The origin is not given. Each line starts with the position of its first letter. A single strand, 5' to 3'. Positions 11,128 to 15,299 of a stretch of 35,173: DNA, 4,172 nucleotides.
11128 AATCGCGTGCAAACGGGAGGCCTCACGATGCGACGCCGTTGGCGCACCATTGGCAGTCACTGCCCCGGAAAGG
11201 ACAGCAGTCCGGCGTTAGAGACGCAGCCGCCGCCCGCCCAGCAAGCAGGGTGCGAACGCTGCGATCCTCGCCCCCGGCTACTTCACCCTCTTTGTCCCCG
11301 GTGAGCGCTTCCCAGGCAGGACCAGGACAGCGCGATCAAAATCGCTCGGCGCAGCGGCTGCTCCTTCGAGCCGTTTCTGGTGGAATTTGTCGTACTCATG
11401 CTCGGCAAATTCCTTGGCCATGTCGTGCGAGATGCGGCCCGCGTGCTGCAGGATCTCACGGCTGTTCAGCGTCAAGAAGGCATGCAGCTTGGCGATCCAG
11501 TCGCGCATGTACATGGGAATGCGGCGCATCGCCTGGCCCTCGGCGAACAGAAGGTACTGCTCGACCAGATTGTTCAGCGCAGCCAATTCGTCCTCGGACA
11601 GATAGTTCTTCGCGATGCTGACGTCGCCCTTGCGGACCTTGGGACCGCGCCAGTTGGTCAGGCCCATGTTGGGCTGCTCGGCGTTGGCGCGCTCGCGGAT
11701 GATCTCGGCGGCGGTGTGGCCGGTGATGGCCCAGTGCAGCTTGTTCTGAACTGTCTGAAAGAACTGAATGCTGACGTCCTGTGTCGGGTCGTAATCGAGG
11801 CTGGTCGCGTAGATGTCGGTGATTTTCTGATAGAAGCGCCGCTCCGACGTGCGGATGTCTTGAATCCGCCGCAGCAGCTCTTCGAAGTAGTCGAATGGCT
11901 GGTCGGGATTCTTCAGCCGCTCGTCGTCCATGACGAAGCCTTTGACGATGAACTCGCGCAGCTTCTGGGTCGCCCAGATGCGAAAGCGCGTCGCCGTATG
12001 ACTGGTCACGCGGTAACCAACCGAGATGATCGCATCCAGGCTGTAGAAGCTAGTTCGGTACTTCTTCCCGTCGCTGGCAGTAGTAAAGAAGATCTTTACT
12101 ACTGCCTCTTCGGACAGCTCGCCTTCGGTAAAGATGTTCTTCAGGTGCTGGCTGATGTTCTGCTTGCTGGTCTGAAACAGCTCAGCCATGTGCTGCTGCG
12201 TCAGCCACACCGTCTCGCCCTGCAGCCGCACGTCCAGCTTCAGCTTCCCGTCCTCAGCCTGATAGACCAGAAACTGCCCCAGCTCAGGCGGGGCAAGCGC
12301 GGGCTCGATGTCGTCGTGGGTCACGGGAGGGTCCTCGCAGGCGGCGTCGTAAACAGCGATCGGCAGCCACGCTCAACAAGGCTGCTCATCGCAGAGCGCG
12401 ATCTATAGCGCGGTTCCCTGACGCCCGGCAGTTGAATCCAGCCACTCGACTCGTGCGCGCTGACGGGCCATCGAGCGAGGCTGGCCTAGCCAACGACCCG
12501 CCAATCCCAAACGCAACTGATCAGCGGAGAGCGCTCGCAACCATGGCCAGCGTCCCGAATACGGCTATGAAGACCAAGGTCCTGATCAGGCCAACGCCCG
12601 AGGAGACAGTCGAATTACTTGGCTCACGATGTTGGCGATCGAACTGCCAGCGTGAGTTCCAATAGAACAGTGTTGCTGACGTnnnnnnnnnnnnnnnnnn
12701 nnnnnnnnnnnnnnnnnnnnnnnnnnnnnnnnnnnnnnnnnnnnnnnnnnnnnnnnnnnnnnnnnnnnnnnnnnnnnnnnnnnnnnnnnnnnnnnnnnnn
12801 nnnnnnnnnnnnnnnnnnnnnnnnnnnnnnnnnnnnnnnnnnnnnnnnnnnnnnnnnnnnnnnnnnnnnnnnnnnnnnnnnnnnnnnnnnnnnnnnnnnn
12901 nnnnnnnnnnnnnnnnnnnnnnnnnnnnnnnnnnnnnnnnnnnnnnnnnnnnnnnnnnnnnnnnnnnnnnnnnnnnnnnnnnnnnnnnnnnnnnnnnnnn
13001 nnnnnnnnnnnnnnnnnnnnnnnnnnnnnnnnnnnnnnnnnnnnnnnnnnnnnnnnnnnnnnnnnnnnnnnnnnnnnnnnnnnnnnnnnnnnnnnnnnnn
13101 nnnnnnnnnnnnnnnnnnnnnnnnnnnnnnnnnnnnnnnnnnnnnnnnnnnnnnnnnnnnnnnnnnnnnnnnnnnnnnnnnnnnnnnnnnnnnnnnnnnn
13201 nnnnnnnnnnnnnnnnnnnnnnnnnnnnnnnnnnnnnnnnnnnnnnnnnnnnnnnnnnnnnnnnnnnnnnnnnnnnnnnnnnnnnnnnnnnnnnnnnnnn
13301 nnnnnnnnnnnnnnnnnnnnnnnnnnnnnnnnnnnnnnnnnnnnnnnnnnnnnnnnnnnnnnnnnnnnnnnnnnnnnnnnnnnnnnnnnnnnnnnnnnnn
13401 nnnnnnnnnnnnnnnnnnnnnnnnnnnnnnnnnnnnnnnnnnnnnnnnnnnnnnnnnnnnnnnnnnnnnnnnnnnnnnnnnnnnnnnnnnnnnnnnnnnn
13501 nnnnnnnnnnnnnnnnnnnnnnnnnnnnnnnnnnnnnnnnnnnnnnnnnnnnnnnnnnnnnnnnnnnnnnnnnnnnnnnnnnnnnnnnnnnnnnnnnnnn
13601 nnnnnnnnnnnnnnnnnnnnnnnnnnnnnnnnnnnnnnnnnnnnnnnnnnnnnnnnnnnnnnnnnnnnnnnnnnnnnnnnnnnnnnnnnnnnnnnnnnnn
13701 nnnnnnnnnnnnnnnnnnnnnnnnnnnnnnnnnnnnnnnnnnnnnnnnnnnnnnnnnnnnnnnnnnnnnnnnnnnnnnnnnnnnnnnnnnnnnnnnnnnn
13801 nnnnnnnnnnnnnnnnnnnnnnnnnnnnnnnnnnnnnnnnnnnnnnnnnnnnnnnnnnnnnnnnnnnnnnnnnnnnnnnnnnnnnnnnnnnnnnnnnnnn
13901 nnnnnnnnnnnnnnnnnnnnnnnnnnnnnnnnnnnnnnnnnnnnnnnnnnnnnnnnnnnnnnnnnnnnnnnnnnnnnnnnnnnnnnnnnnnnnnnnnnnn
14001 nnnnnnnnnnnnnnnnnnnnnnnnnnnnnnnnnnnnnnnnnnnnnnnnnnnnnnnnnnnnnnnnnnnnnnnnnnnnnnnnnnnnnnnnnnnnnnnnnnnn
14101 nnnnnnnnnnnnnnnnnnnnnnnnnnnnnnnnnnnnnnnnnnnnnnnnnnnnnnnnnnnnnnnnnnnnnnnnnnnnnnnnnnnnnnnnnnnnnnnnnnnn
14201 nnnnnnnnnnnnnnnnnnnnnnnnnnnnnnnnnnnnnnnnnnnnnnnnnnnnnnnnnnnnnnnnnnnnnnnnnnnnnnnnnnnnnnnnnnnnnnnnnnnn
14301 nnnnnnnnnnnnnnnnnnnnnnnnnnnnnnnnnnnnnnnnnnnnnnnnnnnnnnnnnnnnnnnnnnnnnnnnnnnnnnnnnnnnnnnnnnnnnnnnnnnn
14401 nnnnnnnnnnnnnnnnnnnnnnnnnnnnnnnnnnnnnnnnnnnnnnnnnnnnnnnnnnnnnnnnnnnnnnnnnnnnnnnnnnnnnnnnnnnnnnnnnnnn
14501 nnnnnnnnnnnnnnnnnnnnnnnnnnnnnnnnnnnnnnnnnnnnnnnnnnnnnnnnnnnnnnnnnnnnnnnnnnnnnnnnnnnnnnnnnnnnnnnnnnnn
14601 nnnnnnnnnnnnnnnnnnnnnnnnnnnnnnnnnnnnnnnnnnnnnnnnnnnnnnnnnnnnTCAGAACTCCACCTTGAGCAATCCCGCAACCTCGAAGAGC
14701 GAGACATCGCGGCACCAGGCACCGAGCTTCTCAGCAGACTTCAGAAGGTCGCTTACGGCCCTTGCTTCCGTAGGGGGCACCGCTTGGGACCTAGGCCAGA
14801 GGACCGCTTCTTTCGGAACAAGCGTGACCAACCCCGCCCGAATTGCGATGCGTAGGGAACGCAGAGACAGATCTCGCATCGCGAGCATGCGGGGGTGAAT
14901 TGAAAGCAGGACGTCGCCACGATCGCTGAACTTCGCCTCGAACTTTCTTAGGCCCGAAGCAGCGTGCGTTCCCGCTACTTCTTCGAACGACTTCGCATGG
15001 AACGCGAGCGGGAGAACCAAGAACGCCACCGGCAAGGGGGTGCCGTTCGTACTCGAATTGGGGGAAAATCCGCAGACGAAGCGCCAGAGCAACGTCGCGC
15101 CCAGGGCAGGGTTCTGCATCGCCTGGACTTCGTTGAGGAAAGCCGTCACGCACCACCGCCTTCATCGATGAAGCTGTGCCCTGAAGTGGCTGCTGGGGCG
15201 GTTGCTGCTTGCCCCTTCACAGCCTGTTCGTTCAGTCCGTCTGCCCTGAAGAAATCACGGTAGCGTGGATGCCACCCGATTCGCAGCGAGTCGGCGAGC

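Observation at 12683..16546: Three-gene ABC-3C type conflict operon (nuclease effector, middle component, DUF3732 ATPase) with no known mechanism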

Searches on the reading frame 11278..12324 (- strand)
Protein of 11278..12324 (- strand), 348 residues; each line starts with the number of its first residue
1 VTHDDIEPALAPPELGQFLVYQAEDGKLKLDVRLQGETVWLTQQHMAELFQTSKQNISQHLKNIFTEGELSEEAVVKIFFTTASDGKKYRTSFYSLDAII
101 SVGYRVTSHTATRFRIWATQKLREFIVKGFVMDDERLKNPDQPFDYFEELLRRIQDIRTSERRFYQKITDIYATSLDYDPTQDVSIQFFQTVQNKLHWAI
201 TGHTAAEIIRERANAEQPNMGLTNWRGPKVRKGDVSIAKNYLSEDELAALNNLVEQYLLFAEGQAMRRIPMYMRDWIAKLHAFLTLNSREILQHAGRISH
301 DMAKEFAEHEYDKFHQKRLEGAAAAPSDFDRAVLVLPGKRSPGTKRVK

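Call 22: search_protein_families(library=pfam, proteins=[window:11278-12324:-], max_evalue=0.001)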
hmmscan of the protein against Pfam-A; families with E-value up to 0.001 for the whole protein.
window:11278-12324:- (348 aa): 1 family
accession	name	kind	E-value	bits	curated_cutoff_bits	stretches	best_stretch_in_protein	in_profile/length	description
PF13310.11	Virulence_RhuM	-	1e-111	372.7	33.7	1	74-318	1-248/252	Virulence protein RhuM family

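Call 35: search_protein_families(library=padloc, proteins=[window:11278-12324:-], max_evalue=0.001)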
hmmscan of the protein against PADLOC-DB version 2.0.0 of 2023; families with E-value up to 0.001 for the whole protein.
window:11278-12324:- (348 aa): 39 families (the best 25 are shown)
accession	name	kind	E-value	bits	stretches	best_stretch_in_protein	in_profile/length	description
PDLC04851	PDC-S05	-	1.1e-144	479.7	1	16-333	10-331/342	-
PDLC04853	PDC-S05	-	1.8e-142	472.4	1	16-321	6-313/336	-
PDLC04852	PDC-S05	-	2.6e-139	462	1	14-323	9-321/346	-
PDLC04843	PDC-S05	-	3.3e-131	435.4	1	17-320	7-309/330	-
PDLC04868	PDC-S05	-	8.5e-128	424.1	1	17-333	7-326/335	-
PDLC04871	PDC-S05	-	5.7e-115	382.8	1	17-333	132-453/468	-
PDLC04864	PDC-S05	-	4.9e-110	365.2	1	71-322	2-255/277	-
PDLC04870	PDC-S05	-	1.9e-93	309.7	1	17-215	10-209/214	-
PDLC04876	PDC-S05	-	3.8e-71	236.4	1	16-175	8-171/174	-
PDLC04858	PDC-S05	-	1.6e-53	178.1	1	17-142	6-131/138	-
PDLC04854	PDC-S05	-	8.6e-53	177.1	1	17-183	5-177/212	-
PDLC04872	PDC-S05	-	6.3e-52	173.4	1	17-147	6-139/152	-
PDLC04965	PDC-S23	-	1.9e-51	173.4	1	17-211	6-206/327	-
PDLC04964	PDC-S23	-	2.5e-50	169.5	1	17-178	5-172/331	-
PDLC04874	PDC-S05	-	3.1e-47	158.2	1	17-138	7-126/165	-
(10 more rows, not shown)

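Call 57: search_protein_families(library=ncbifam, proteins=[window:11278-12324:-], max_evalue=0.001)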
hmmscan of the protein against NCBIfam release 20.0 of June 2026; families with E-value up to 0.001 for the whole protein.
window:11278-12324:- (348 aa): 0 families

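Call 58: search_protein_families(library=phrogs, proteins=[window:11278-12324:-], max_evalue=0.001)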
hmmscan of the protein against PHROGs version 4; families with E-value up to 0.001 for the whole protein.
window:11278-12324:- (348 aa): 1 family
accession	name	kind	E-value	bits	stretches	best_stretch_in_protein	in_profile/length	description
phrog_23341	-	unknown function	0.00022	21.8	1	41-128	18-99/252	-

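Call 63: find_encoding_contigs(protein=window:11278-12324:-, flank=8000, max_places=6)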
Protein window:11278-12324:- (348 aa): 1 contig read that carries it; 1 place shown.
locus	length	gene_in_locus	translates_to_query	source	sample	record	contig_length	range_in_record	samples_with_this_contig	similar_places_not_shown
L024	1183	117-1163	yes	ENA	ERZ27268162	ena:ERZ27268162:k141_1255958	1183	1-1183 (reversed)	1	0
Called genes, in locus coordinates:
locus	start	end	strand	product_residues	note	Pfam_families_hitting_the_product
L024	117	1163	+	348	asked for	PF13310:Virulence_RhuM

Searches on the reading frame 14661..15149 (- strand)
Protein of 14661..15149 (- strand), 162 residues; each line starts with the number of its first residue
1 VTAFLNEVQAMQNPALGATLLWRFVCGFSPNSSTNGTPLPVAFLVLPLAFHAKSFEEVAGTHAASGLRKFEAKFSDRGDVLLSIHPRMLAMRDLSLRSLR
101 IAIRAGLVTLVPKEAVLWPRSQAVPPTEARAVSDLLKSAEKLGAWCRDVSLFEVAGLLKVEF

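Call 3: search_protein_families(library=pfam, proteins=[window:14661-15149:-], max_evalue=0.01)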
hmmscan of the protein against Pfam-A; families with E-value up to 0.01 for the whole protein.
window:14661-15149:- (162 aa): 1 family
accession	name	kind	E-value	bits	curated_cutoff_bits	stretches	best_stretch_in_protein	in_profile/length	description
PF20131.4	MC3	-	3.9e-29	101.6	23.2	1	3-162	3-159/159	ABC-three component (ABC-3C) system Middle Component 3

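Call 4: search_protein_families(library=padloc, proteins=[window:14661-15149:-], max_evalue=0.01)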
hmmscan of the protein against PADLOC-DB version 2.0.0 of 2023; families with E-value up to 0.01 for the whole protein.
window:14661-15149:- (162 aa): 1 family
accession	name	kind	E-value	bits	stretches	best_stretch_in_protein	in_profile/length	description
PDLC03870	LmuC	-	1.3e-07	30.5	1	1-148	2-148/163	-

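Call 5: search_protein_families(library=ncbifam, proteins=[window:14661-15149:-], max_evalue=0.01)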
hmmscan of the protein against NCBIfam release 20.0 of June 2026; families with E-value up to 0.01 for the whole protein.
window:14661-15149:- (162 aa): 0 families

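Call 10: search_solved_structures(query=window:14661-15149:-, max_evalue=10)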
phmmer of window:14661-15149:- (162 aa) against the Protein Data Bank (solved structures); distinct sequences matched with E-value up to 10: 4.
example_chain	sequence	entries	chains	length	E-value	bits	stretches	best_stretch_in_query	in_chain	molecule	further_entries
9hqu_D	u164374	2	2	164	1.8e-30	109.6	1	6-161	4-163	LmuC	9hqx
9uxh_D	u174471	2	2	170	4.9e-06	30.3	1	7-161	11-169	Lamassu C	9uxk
9uxl_D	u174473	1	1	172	5.1e-06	30.2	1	7-161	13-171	Lamassu C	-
9ny5_C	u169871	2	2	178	5.8e-06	30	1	7-161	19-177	LmuC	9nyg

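Call 39: search_solved_structures(query=window:14661-15149:-, max_evalue=0.001, show_alignments=2)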
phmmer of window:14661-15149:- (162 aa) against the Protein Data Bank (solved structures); distinct sequences matched with E-value up to 0.001: 4.
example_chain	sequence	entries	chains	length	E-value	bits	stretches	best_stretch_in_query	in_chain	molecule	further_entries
9hqu_D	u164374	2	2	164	1.8e-30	109.6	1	6-161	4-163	LmuC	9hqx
9uxh_D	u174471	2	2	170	4.9e-06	30.3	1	7-161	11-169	Lamassu C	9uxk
9uxl_D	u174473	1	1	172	5.1e-06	30.2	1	7-161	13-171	Lamassu C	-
9ny5_C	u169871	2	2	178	5.8e-06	30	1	7-161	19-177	LmuC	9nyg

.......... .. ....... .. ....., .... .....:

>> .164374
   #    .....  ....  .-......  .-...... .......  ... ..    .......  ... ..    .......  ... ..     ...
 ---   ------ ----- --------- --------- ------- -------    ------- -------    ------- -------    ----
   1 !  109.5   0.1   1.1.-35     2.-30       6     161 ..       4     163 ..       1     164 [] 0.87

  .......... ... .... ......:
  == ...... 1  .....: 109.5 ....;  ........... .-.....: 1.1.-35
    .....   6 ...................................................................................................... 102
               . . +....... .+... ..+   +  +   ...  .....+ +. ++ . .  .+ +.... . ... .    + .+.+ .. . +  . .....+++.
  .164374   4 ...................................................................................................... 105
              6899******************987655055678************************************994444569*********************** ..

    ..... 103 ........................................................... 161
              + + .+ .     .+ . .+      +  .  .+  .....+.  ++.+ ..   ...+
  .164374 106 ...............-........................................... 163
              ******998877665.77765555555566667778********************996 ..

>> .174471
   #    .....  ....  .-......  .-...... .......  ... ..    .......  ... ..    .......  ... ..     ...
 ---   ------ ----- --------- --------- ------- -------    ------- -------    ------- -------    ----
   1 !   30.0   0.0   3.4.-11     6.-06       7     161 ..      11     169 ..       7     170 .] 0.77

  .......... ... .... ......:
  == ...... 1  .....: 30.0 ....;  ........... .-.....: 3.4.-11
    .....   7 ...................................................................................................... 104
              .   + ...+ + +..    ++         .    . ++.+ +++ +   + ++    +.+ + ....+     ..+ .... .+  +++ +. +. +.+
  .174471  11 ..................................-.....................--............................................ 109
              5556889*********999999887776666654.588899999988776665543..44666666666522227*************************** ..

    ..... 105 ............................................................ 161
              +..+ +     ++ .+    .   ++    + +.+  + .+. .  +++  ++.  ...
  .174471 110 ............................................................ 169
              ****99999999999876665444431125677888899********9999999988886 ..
